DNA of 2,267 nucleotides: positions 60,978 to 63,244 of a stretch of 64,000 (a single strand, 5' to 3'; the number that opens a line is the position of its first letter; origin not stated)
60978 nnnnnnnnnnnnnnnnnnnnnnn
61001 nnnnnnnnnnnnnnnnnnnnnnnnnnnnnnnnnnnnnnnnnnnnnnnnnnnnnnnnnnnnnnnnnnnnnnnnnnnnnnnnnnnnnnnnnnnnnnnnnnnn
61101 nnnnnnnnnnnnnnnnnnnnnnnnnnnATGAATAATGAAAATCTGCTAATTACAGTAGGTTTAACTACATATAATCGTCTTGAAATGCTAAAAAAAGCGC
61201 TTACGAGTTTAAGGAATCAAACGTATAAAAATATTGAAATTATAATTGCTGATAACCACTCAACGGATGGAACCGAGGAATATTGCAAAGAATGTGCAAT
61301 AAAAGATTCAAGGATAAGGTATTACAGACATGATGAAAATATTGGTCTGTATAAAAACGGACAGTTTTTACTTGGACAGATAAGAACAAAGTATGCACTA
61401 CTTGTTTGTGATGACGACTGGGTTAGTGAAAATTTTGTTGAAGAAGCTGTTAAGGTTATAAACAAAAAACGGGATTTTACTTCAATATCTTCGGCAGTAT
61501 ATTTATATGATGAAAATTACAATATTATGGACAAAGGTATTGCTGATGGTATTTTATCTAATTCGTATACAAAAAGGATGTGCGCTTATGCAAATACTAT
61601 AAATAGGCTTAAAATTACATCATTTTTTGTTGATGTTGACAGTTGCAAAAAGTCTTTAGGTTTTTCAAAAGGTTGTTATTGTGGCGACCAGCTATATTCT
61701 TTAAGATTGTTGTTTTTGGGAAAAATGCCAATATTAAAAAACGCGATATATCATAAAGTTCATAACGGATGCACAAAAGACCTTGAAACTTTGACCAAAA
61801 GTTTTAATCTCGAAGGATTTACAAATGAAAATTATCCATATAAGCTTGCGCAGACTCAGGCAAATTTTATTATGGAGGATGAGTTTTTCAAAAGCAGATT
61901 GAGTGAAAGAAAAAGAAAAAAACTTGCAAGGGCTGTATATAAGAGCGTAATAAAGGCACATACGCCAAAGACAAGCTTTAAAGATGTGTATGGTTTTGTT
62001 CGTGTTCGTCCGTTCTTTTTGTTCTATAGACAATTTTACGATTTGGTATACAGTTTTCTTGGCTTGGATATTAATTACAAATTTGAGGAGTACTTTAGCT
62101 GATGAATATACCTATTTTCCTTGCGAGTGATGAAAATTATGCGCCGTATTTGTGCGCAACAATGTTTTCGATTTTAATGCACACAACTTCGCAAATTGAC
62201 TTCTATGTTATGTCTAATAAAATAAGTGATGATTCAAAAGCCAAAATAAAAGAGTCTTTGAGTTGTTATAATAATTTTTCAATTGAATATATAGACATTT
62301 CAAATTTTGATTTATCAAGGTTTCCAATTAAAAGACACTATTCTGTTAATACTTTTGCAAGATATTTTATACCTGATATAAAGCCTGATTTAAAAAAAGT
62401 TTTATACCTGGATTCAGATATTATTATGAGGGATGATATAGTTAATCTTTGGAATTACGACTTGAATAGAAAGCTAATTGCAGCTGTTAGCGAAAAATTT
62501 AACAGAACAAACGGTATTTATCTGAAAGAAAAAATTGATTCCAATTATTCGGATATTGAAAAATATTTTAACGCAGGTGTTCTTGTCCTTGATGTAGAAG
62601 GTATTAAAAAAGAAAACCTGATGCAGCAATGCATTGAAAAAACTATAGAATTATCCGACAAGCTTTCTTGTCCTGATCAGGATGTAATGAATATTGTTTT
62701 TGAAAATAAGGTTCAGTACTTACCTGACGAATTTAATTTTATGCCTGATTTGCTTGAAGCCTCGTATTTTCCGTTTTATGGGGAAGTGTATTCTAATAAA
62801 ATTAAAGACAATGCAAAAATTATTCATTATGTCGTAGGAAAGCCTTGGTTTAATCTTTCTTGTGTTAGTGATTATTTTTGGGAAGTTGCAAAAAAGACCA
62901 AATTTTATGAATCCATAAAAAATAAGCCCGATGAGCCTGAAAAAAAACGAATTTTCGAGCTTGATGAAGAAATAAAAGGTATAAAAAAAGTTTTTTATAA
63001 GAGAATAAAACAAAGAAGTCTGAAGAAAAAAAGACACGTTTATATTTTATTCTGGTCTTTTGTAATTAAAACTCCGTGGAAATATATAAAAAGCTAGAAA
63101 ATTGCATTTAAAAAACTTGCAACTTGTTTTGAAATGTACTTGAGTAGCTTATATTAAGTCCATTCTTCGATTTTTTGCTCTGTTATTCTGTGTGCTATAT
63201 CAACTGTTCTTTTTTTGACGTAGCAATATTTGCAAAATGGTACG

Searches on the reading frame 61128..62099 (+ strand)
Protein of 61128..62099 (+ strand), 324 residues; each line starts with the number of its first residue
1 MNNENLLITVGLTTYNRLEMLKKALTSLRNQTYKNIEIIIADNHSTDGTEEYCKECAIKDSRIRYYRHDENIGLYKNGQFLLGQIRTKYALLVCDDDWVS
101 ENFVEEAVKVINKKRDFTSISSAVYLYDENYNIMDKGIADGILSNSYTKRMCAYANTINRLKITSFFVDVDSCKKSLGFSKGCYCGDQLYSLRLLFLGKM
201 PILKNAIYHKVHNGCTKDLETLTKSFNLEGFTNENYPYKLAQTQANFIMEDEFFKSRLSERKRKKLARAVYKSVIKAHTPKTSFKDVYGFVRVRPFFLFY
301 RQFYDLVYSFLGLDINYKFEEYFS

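Call 95: search_protein_families(library=pfam, proteins=[window:61128-62099:+], max_evalue=0.0001)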
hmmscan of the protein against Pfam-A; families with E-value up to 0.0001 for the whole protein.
window:61128-62099:+ (324 aa): 1 family
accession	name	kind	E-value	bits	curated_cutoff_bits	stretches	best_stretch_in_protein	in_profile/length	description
PF00535.33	Glycos_transf_2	-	1.7e-25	90.3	23.3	1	10-142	2-132/168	Glycosyl transferase family 2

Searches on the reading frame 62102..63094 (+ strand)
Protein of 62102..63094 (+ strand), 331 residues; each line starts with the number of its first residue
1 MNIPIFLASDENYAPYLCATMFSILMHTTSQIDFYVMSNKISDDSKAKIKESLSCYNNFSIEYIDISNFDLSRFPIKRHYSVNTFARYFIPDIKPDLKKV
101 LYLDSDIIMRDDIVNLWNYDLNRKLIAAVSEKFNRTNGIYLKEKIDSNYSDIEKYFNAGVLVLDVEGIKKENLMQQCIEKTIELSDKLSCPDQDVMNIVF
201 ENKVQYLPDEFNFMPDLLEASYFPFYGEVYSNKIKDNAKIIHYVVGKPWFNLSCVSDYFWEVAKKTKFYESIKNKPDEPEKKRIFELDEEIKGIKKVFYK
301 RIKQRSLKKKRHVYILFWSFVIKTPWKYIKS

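Call 95: search_protein_families(library=pfam, proteins=[window:62102-63094:+], max_evalue=0.0001)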
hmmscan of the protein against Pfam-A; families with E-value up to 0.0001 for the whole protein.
window:62102-63094:+ (331 aa): 2 families
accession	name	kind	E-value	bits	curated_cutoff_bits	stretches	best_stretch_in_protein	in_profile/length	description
PF01501.26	Glyco_transf_8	-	3.2e-50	171.5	24.3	1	4-251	1-251/253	Glycosyl transferase family 8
PF18404.7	Glyco_transf_24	-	7.4e-11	42.4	25.7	1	7-208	6-214/268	Glucosyltransferase 24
